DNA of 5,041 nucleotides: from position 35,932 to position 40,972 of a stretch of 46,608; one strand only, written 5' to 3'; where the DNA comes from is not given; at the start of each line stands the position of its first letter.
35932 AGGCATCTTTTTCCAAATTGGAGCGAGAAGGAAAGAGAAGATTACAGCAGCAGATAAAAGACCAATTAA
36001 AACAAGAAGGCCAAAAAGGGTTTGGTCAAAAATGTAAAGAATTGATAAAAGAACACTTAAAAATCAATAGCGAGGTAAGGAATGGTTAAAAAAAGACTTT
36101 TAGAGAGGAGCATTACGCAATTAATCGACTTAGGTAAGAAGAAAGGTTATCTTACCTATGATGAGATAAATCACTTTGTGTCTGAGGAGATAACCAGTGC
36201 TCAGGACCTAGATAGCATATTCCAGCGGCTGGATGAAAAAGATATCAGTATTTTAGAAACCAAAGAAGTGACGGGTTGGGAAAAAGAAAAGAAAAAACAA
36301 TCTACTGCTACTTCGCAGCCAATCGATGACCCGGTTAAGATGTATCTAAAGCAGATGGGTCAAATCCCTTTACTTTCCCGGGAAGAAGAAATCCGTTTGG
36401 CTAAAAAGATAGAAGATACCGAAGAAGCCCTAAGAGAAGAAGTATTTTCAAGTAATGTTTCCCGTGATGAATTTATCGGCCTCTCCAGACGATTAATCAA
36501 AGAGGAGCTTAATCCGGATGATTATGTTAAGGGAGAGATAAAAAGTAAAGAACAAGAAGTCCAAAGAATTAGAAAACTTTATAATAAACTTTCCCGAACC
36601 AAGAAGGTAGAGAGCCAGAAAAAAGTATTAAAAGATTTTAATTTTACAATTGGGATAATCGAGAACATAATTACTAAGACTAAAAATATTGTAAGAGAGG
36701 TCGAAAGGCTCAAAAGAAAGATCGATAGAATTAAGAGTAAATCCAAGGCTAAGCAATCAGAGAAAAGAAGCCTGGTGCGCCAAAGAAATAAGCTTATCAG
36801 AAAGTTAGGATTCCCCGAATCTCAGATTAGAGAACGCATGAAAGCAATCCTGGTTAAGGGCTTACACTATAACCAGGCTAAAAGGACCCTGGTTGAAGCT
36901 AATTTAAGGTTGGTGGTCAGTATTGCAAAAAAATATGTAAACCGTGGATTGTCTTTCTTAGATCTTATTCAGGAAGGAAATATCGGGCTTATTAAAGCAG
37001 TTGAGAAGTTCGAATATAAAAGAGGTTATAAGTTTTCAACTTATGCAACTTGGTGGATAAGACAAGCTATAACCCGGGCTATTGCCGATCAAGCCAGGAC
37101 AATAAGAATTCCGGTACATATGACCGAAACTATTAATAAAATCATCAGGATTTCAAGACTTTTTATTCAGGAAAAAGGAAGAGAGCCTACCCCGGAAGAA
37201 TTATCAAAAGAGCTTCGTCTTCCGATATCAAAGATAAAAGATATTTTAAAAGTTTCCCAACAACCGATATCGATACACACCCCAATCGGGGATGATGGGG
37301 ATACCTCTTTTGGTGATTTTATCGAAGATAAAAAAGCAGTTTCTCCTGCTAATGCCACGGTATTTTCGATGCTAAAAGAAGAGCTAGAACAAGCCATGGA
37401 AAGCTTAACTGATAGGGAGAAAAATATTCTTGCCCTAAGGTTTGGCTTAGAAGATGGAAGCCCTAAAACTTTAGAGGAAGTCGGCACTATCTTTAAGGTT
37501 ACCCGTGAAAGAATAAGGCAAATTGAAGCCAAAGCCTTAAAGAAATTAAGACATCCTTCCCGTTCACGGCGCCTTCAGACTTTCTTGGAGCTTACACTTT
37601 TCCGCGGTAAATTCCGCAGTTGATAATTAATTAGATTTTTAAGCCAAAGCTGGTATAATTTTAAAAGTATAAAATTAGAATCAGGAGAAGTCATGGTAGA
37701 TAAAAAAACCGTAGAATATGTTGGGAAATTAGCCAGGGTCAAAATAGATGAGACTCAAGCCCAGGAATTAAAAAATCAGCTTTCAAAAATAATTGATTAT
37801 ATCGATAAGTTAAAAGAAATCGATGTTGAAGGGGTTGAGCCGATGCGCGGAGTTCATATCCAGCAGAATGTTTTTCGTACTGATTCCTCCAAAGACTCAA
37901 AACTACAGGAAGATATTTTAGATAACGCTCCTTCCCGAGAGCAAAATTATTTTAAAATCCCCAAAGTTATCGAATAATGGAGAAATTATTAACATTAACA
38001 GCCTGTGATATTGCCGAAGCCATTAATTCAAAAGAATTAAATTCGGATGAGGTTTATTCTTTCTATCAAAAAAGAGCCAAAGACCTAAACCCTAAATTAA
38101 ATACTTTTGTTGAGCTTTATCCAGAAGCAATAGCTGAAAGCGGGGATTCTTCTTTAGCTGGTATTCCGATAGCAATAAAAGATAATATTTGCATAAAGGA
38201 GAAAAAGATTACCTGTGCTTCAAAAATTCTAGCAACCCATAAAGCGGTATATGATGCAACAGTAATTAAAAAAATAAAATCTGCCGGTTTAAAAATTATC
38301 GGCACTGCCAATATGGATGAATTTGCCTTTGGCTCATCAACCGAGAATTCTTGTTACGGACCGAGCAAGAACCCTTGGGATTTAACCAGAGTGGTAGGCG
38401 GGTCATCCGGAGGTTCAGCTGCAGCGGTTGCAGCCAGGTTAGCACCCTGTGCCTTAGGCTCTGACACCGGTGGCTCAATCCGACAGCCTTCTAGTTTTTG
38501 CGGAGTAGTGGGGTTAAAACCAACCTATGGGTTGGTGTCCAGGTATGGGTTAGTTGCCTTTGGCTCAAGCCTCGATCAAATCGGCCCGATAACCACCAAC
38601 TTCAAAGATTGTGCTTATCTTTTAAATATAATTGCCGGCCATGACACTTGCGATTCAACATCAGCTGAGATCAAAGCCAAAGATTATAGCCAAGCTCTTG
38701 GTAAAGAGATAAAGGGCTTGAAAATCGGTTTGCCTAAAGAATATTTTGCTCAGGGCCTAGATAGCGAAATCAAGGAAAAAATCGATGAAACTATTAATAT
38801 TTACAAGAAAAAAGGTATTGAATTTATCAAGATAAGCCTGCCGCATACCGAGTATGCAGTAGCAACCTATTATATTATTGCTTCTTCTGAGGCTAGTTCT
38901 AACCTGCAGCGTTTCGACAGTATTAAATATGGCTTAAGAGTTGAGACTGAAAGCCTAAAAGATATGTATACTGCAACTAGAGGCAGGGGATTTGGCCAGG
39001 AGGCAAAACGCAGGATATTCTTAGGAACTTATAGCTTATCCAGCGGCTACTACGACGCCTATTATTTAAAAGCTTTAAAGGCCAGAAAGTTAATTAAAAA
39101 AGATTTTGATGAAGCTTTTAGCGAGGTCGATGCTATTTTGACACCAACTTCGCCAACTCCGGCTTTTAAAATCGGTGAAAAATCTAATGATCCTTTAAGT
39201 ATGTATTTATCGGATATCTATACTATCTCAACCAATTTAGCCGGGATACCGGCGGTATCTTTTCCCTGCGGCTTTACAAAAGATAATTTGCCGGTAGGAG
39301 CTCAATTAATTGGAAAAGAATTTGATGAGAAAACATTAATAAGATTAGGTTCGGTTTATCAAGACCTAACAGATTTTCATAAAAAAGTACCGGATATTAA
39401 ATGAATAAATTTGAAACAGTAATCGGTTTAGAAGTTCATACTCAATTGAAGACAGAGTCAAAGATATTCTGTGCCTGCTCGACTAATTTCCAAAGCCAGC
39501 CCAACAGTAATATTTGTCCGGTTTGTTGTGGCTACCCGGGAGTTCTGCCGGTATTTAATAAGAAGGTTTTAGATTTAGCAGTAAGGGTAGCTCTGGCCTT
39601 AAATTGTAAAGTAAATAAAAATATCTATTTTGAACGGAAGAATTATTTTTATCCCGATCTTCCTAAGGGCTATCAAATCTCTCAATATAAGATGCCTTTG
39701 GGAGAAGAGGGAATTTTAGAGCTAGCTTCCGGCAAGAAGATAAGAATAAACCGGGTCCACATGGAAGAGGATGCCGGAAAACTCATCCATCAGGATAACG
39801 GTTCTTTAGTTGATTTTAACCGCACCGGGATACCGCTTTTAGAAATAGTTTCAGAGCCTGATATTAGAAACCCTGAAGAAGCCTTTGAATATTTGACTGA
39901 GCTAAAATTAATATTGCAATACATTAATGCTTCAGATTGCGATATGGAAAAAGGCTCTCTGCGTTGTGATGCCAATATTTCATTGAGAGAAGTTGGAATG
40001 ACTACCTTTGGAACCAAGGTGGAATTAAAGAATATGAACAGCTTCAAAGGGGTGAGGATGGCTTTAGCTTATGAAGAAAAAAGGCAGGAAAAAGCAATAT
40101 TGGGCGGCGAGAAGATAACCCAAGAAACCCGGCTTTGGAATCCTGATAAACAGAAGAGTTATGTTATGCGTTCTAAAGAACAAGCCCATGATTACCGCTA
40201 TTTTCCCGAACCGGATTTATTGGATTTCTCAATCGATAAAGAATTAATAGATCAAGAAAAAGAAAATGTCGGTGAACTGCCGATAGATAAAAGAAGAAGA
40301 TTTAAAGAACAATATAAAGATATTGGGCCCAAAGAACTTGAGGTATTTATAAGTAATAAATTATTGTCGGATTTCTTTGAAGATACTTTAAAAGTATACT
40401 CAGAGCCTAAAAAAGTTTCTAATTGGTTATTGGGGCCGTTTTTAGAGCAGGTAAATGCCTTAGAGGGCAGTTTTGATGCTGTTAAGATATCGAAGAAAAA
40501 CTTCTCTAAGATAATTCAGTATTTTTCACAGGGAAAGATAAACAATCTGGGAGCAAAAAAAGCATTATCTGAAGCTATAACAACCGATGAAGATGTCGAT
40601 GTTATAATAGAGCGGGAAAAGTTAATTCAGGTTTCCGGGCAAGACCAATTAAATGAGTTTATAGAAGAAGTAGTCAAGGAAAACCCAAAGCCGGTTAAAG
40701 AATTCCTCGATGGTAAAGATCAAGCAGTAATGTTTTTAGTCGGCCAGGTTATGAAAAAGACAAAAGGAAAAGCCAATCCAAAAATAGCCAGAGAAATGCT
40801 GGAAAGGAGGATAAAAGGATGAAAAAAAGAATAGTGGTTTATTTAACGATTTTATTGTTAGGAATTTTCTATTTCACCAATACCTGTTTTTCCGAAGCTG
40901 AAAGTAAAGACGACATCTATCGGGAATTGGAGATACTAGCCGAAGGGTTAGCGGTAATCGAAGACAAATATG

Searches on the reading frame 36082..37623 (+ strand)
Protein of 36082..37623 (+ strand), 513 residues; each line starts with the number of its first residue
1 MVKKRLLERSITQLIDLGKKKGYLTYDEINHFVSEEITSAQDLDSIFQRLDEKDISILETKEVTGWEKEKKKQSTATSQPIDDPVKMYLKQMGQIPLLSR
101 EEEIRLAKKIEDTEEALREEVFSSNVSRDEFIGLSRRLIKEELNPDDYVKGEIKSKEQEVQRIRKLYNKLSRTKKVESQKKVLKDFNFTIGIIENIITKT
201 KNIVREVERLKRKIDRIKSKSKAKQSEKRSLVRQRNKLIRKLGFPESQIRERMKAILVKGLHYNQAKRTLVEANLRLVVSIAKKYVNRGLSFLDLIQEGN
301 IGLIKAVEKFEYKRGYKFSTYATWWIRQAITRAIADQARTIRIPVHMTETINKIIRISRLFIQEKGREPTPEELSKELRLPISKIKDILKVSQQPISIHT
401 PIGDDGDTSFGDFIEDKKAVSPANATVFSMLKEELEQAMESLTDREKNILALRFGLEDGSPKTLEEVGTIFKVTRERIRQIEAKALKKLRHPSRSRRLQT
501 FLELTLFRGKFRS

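Call 62: search_protein_families(library=pfam, proteins=[window:36082-37623:+], max_evalue=0.00001)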
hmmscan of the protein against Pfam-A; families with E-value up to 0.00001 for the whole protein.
window:36082-37623:+ (513 aa): 5 families
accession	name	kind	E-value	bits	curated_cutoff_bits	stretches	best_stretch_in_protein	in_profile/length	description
PF04539.22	Sigma70_r3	-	4.1e-25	88.1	25.3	1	349-425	1-77/78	Sigma-70 region 3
PF04542.20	Sigma70_r2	-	1.6e-24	85.9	24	1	270-340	1-71/71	Sigma-70 region 2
PF04545.22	Sigma70_r4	-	1.3e-18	66.7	24.1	1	438-491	1-50/50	Sigma-70, region 4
PF00140.25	Sigma70_r1_2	-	5.6e-15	55.5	22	1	83-116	1-34/34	Sigma-70 factor, region 1.2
PF03979.19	Sigma70_r1_1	-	1.6e-14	54.1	22.5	1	10-71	6-64/81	Sigma-70 factor, region 1.1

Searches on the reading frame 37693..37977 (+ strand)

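Call 62: search_protein_families(library=pfam, proteins=[window:37693-37977:+], max_evalue=0.00001)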
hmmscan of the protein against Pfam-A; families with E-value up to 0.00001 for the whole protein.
window:37693-37977:+ (94 aa): 1 family
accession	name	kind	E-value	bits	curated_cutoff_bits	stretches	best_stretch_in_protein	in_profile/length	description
PF02686.20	GatC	-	4.4e-21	75.3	23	1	18-88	1-65/66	Glu-tRNAGln amidotransferase C subunit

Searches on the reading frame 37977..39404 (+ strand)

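Call 62: search_protein_families(library=pfam, proteins=[window:37977-39404:+], max_evalue=0.00001)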
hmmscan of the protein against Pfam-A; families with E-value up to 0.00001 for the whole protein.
window:37977-39404:+ (475 aa): 1 family
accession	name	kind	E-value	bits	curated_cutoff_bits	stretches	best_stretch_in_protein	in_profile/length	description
PF01425.27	Amidase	-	3.4e-147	491.5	27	1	26-454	2-444/445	Amidase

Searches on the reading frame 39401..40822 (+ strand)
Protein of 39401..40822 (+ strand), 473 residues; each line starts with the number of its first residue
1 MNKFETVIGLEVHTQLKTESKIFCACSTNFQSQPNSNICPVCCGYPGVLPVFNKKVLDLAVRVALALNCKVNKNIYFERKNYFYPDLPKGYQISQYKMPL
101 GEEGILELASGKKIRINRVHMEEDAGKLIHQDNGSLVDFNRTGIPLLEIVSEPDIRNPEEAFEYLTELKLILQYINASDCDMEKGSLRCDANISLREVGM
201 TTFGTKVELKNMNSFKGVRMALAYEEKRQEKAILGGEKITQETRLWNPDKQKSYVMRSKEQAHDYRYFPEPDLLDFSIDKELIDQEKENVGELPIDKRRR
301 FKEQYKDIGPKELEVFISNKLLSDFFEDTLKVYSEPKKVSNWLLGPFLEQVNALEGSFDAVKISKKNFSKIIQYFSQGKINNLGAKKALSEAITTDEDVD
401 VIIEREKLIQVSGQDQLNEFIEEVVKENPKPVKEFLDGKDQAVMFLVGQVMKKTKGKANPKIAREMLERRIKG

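Call 62: search_protein_families(library=pfam, proteins=[window:39401-40822:+], max_evalue=0.00001)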
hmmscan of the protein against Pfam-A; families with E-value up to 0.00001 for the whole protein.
window:39401-40822:+ (473 aa): 2 families
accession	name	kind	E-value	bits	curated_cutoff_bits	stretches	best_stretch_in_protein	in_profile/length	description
PF02934.20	GatB_N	-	7.3e-120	399.7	23.4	1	6-283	1-276/277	GatB/GatE catalytic domain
PF02637.23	GatB_Yqey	-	3.7e-42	144.1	27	1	324-471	1-148/148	GatB domain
